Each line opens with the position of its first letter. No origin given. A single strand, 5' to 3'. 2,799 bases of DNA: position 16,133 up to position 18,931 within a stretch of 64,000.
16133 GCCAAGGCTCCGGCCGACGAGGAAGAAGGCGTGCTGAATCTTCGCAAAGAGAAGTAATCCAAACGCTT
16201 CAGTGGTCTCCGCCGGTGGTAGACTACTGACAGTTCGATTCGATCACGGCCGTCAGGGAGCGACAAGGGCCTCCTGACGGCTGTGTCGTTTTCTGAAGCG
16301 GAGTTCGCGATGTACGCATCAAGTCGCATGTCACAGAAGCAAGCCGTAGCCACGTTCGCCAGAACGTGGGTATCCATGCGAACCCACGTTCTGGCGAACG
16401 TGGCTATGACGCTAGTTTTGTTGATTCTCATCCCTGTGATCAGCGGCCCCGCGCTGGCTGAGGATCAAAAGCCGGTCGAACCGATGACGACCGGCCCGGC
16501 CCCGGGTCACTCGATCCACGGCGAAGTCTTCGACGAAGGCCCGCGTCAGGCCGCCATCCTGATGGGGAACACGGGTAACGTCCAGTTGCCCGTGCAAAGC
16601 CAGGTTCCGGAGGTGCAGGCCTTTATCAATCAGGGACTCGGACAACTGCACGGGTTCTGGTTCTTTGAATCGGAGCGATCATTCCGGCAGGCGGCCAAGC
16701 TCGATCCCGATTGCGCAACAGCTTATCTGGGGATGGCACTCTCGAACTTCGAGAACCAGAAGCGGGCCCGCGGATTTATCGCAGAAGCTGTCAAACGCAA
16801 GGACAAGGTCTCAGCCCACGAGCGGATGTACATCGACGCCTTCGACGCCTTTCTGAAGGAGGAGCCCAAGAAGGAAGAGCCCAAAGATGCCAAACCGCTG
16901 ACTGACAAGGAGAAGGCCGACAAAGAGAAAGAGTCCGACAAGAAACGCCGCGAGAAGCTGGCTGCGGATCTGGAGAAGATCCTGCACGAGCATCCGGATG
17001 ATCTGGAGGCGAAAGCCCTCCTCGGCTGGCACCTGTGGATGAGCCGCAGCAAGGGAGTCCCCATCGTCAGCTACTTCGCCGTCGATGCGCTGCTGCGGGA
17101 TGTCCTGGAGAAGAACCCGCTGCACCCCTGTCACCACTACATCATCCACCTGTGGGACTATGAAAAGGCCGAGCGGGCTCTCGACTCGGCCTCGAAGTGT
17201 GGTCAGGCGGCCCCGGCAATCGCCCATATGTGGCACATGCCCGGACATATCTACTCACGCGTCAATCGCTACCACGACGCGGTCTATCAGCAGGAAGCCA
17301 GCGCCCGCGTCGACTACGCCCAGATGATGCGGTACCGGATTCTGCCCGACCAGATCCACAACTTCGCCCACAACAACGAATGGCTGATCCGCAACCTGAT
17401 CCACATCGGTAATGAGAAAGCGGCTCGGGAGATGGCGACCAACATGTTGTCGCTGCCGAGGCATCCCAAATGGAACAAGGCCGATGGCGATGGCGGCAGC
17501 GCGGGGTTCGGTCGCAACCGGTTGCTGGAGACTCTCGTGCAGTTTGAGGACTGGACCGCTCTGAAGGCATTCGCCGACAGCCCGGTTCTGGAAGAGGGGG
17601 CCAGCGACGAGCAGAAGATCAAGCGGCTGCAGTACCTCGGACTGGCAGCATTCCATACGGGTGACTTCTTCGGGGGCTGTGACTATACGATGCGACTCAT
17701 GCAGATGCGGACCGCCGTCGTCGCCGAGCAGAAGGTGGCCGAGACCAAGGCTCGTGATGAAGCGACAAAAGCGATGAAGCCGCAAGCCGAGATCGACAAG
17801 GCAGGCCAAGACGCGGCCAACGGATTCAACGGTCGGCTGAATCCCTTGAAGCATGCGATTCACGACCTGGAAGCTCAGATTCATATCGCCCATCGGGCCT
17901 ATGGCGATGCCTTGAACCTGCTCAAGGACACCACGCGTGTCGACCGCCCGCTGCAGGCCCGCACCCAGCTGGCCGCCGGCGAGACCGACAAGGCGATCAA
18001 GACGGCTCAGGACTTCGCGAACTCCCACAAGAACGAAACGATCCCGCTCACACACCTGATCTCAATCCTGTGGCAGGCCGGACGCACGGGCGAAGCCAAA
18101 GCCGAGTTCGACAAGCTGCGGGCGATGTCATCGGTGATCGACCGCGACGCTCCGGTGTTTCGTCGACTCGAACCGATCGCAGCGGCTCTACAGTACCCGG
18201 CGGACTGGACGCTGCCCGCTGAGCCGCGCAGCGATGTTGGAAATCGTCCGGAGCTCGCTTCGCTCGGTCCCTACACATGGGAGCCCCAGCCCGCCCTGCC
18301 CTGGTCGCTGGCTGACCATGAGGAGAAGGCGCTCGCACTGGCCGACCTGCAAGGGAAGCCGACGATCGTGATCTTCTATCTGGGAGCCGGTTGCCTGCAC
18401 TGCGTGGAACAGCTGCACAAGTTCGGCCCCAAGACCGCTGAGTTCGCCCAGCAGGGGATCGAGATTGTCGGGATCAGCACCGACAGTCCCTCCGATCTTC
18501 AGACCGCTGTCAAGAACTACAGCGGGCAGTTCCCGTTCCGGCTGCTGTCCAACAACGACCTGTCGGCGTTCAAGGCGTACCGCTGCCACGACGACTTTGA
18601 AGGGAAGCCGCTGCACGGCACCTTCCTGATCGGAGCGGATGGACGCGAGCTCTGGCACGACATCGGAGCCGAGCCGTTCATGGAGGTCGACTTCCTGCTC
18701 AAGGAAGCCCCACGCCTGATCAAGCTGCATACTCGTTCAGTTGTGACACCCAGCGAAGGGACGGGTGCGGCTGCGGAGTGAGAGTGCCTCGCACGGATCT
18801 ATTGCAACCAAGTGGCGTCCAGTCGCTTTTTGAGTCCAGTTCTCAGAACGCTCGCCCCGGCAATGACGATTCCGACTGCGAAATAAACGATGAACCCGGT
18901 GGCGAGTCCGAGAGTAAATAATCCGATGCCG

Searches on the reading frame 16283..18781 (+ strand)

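Call 8: search_protein_families(library=pfam, proteins=[window:16283-18781:+], max_evalue=0.001)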
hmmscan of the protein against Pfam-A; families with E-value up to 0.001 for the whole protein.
window:16283-18781:+ (832 aa): 2 families
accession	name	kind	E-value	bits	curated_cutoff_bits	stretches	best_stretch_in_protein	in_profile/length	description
PF00578.27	AhpC-TSA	-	7e-19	68.4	26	1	670-787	4-119/124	AhpC/TSA family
PF08534.16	Redoxin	-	2.3e-08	34.4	26.6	1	676-798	11-137/148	Redoxin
